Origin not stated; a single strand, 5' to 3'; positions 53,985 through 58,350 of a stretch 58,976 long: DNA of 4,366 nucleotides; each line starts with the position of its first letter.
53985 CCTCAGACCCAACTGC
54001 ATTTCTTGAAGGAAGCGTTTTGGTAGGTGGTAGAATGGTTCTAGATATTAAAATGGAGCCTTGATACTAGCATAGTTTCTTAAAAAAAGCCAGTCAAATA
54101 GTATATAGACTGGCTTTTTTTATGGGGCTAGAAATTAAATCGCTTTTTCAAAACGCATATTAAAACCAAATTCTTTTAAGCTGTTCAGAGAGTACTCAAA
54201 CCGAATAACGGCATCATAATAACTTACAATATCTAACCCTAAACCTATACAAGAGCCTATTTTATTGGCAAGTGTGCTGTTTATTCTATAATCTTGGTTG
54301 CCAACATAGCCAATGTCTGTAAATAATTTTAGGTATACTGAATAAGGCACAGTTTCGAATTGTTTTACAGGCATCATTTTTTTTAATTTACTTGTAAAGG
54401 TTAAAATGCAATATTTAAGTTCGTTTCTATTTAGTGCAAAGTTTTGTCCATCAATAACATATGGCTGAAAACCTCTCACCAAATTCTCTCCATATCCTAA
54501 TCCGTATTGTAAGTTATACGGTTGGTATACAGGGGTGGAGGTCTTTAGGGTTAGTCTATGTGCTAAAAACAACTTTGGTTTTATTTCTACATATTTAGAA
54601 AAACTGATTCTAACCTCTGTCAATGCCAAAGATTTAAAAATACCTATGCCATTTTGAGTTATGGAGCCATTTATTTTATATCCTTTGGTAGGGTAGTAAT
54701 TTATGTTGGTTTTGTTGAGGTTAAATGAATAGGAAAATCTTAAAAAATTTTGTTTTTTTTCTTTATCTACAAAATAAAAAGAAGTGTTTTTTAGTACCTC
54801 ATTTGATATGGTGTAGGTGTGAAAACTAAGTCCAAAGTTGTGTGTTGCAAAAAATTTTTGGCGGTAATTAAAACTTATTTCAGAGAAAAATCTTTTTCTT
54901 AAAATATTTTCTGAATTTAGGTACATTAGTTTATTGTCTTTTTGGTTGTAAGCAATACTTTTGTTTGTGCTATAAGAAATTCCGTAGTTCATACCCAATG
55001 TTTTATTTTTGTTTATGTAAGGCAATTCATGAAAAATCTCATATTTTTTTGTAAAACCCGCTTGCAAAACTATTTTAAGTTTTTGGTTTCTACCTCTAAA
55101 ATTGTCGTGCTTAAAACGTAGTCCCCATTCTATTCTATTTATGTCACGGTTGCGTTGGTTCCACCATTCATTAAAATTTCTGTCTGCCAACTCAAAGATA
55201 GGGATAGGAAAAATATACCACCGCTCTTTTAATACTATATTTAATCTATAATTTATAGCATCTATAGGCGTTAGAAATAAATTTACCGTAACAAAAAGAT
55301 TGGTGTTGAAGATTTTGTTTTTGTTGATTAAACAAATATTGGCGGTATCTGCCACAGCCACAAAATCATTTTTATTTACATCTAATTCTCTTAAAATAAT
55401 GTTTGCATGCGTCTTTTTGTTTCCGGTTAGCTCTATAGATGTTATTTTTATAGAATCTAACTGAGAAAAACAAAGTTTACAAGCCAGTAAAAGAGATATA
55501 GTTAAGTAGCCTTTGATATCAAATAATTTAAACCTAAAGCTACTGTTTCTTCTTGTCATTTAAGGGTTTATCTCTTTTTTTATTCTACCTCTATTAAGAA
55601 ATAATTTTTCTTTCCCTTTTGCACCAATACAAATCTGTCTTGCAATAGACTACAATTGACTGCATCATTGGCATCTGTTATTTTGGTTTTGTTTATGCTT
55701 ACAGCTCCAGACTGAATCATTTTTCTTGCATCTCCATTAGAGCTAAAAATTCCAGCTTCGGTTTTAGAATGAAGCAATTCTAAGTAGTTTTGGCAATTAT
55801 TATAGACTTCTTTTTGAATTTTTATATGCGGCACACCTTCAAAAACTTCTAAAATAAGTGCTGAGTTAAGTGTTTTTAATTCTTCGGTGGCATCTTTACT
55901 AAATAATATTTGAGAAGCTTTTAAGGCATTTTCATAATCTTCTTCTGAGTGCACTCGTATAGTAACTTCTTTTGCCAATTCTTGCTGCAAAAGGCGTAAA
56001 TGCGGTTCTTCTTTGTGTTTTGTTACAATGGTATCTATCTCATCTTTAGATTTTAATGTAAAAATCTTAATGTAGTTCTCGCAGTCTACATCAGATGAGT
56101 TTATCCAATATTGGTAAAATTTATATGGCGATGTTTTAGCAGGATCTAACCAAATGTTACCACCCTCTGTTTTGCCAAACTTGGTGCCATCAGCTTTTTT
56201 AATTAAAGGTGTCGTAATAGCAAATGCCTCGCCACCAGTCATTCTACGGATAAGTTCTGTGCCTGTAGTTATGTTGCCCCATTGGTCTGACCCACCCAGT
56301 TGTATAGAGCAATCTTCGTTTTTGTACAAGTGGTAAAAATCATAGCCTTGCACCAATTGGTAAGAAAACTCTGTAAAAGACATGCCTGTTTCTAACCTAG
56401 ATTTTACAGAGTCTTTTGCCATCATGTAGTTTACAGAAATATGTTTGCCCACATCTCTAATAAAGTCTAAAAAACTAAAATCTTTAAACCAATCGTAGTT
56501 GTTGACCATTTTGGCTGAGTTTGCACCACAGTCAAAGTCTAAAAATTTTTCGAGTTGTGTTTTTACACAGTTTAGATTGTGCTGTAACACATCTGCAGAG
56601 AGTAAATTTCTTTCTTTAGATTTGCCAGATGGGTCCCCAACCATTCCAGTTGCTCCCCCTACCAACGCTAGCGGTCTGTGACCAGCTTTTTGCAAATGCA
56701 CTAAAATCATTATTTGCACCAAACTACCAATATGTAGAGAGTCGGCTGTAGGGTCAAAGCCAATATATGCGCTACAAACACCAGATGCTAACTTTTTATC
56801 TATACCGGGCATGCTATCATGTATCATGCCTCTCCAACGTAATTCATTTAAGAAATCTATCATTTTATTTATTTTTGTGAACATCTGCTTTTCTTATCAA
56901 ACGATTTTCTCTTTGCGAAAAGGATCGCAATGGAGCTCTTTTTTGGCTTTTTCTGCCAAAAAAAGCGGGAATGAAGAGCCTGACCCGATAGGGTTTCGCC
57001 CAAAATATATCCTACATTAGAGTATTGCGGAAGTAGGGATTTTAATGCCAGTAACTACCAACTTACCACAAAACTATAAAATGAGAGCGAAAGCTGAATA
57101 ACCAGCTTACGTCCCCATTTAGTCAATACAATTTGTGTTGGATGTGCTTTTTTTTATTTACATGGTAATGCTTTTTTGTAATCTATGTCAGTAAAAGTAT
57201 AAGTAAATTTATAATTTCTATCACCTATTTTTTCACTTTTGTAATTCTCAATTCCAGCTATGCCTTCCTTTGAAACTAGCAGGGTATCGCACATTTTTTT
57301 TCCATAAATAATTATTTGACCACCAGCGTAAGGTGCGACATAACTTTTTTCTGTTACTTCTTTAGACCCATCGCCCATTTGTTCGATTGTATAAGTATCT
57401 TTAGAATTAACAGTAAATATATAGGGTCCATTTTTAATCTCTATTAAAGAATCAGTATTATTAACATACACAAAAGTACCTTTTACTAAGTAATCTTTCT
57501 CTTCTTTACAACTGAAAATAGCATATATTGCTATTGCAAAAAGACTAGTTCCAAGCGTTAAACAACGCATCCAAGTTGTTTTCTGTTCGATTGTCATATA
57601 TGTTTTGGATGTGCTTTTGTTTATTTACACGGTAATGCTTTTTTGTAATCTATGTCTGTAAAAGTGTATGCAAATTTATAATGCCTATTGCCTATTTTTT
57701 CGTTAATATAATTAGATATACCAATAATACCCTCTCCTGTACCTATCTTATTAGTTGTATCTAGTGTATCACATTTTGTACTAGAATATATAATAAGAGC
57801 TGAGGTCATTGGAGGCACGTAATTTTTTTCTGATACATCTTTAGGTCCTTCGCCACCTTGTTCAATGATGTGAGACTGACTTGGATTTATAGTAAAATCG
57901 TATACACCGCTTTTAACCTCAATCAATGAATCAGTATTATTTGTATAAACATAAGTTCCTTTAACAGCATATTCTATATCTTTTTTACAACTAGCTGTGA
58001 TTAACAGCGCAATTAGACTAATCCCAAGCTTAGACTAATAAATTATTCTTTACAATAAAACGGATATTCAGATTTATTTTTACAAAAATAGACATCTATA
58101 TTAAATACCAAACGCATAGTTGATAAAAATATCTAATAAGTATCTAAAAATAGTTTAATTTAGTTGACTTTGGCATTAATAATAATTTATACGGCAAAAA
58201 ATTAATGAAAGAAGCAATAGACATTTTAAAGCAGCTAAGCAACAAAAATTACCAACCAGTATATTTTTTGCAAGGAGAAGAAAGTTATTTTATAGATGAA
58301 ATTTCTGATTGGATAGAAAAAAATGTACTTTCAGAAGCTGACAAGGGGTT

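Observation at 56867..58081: A cargo-carrying derivative of the MITE: a 1195-bp element with a perfect 10-bp target duplication and two lipoprotein genes, inserted between tyrS and holA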

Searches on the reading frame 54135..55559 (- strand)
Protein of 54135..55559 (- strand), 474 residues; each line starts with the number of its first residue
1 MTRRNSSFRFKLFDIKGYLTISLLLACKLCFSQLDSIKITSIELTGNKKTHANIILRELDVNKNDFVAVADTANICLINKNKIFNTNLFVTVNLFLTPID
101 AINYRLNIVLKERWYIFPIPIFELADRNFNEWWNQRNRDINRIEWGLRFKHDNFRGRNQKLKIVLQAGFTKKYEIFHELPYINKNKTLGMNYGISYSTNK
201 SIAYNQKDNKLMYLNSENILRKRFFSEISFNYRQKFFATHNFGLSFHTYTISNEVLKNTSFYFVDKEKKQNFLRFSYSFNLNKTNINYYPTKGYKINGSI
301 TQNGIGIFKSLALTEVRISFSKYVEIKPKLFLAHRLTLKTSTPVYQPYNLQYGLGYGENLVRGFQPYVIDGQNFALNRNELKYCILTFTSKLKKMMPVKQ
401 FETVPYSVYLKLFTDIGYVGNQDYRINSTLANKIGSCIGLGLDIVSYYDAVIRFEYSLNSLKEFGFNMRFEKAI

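Call 55: find_encoding_contigs(protein=window:54135-55559:-, flank=7000, max_places=10)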
Protein window:54135-55559:- (474 aa): 4 contigs read that carry it; 3 places shown.
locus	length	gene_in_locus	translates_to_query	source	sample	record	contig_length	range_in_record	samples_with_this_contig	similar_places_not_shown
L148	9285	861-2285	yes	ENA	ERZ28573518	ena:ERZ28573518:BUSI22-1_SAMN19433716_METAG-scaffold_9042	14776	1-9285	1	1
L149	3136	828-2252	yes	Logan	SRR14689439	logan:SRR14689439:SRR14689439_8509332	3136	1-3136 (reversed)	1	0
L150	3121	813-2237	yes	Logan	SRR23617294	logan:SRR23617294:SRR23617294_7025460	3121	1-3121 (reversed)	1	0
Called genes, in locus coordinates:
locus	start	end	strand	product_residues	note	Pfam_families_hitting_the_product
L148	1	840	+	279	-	?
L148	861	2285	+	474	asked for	PF01103:Omp85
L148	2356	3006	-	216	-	-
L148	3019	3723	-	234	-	-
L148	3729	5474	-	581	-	PF01289:Thiol_cytolysin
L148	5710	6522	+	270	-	PF00132:Hexapep (faint)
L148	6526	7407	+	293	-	PF00291:PALP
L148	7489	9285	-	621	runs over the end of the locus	PF01551:Peptidase_M23 (weak)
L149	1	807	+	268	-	?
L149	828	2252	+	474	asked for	PF01103:Omp85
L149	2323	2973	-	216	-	-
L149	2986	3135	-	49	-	?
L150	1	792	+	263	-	?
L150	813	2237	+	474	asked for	PF01103:Omp85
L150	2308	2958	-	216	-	-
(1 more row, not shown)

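Call 66: search_protein_families(library=pfam, proteins=[window:54135-55559:-], max_evalue=0.0001)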
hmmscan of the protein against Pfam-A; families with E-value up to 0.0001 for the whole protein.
window:54135-55559:- (474 aa): 1 family
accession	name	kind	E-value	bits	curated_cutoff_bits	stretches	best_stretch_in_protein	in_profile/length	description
PF01103.29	Omp85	-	2.2e-13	50.8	24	1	153-456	1-302/325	Omp85 superfamily domain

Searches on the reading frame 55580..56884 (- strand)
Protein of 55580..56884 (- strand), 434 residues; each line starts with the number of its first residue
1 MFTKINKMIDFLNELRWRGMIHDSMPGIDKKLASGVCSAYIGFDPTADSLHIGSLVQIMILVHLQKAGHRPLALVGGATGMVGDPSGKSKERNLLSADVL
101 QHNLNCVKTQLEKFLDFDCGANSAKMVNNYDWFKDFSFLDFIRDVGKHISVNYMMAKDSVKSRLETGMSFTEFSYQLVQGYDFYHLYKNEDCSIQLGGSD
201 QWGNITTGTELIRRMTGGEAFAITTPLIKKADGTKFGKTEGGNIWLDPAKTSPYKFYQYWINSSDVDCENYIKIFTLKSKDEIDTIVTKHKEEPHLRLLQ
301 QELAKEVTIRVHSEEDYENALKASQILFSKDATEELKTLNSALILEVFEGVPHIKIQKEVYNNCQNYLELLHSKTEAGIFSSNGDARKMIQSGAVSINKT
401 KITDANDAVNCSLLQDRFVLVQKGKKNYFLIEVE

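Call 7: search_protein_families(library=pfam, proteins=[window:55580-56863:-], max_evalue=0.1)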
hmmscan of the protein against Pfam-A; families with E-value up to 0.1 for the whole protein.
window:55580-56863:- (427 aa): 3 families
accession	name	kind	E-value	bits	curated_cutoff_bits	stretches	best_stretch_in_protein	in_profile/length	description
PF00579.31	tRNA-synt_1b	-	8.2e-81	272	21.1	1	31-321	7-291/292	tRNA synthetases class I (W and Y)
PF22421.1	SYY_C-terminal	-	9e-16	58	27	1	339-424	4-83/83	Tyrosine--tRNA ligase SYY-like C-terminal domain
PF01479.30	S4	-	0.00015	21.9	22.8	1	370-402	10-42/48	S4 domain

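Call 16: find_related_loci(query=window:55580-56863:-, collection=genome_contigs, flank=4000)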
Query window:55580-56863:- (427 aa) in genome_contigs; peptide patterns used: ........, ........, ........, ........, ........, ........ (x = any residue, [..] = any of these).
600 stretches matched a pattern (row limit reached: there are more); 596 encode a relative of the query (tblastn E <= 1e-3); the best 80 are kept; 80 distinct loci.
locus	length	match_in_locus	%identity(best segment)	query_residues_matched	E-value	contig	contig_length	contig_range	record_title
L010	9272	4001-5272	69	1-426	0e+0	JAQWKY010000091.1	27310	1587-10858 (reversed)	MAG: Flavobacteriales bacterium isolate cluster2_bin.110 k141_2087679, whole genome shotgun sequence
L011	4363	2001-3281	68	1-427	0e+0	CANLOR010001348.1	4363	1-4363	uncultured Cyclobacteriaceae bacterium isolate 463.fasta genome assembly, contig: NODE_4385, whole genome shotgun sequen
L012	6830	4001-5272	65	3-426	0e+0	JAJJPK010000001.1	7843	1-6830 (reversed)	MAG: Cyclobacteriaceae bacterium isolate B3 NODE_1002_length_7853_cov_5.107463, whole genome shotgun sequence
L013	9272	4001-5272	67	3-427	0e+0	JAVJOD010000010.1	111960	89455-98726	MAG: Cyclobacteriaceae bacterium isolate A1-SPW-14 k141_21941, whole genome shotgun sequence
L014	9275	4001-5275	66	3-427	0e+0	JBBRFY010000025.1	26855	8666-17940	MAG: Cytophagales bacterium isolate Co_metawrap_2600 Cmw_2600_k141_23535715_length_26855_cov_9.0000, whole genome shotgu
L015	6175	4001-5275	67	3-427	0e+0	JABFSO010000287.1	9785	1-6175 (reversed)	MAG: Cyclobacteriaceae bacterium isolate WB-IL-14 seq_3620, whole genome shotgun sequence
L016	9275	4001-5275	67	3-427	0e+0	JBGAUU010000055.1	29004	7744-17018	MAG: Cyclobacteriaceae bacterium isolate MAG_MBR_H10.3 MBRH10-3_opera_contig_5673, whole genome shotgun sequence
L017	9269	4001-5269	64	3-427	0e+0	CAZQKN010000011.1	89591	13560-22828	MAG TPA_asm: uncultured Akkermansia sp. isolate SRP319275_co3_137 genome assembly, contig: NODE_387_length_89591_cov_54.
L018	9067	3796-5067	65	3-427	0e+0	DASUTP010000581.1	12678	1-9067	MAG TPA_asm: Chryseolinea sp. isolate SMAG_U1766 k141_1454505, whole genome shotgun sequence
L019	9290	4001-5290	64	3-427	0e+0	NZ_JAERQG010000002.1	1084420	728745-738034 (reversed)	Marivirga atlantica strain SM1354 NODE_2_length_1084420_cov_36.928118, whole genome shotgun sequence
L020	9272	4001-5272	66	4-427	0e+0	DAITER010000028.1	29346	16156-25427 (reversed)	MAG TPA_asm: Cyclobacteriaceae bacterium isolate CTOTU1241 NODE_750_length_29346_cov_8.834488, whole genome shotgun sequ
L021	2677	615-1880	66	1-426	0e+0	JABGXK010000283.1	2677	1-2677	MAG: Flavobacteriales bacterium isolate SI034_bin73 k141_2467794, whole genome shotgun sequence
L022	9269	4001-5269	64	3-426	0e+0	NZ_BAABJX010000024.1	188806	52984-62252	Algivirga pacifica strain JCM 18326 sequence24, whole genome shotgun sequence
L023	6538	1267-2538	64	2-424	0e+0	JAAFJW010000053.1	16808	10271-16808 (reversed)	MAG: Sphingobacteriales bacterium isolate bin43.metabat.b1b2b5.090 WN_Sphingobacteriales_scaffold_53, whole genome shotg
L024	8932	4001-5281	65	2-427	0e+0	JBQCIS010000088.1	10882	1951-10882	MAG: Mucilaginibacter sp. isolate bin866 k141_388498, whole genome shotgun sequence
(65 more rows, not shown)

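Call 17: find_encoding_contigs(protein=window:55580-56863:-, flank=5000, max_places=10)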
Protein window:55580-56863:- (427 aa): no gene with exactly this product is on record in the collection.

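Call 18: find_encoding_contigs(protein=window:55580-56884:-, flank=5000, max_places=10)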
Protein window:55580-56884:- (434 aa): no gene with exactly this product is on record in the collection.

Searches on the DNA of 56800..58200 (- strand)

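Call 38: search_rna_families(source=window, start=56800, end=58200, threshold=evalue, max_evalue=1, show_alignments=2)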
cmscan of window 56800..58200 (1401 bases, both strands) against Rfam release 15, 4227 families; matches with E-value up to 1: 1.
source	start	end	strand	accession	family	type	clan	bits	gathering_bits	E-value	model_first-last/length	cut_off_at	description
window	56910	56989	+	RF01705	Flavo-1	Gene; sRNA;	-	52.3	42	4.3e-10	1-76/76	no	Flavo-1 RNA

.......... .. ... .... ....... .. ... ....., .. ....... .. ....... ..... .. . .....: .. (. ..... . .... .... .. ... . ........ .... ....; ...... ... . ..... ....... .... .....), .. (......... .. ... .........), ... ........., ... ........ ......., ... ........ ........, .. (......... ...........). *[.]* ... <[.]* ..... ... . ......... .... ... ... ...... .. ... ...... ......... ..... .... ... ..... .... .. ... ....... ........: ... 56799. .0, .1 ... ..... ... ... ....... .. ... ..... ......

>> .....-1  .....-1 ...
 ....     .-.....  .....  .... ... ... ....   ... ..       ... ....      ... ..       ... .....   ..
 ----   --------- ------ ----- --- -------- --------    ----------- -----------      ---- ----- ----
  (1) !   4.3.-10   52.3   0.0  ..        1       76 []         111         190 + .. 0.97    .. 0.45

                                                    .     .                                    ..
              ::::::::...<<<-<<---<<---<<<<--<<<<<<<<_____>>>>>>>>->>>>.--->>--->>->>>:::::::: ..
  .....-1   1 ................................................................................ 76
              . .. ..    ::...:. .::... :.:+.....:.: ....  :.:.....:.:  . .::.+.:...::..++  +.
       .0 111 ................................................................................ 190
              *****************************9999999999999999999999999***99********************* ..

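Call 73: search_rna_families(sources=[L109, L132, L151, L153, L154, L155, L156, L159, L161, L163], threshold=gathering)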
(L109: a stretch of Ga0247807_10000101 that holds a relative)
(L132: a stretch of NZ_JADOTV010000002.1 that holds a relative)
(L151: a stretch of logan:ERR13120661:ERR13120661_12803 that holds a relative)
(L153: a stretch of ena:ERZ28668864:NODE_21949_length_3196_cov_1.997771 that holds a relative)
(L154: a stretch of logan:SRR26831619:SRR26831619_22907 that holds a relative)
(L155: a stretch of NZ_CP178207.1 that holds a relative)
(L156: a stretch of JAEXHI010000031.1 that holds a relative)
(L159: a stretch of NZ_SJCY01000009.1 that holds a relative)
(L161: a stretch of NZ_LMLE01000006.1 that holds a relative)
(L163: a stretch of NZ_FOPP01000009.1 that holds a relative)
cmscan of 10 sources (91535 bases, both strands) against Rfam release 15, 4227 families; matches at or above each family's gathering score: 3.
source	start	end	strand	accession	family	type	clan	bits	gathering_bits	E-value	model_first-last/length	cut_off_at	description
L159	1005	1078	-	RF00005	tRNA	Gene; tRNA;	CL00001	66.3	29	4.6e-12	1-71/71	no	tRNA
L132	3482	3563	+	RF00005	tRNA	Gene; tRNA;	CL00001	60.2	29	2.2e-10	1-71/71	no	tRNA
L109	1176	1256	-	RF01705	Flavo-1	Gene; sRNA;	-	59.5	42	2.8e-10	1-76/76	no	Flavo-1 RNA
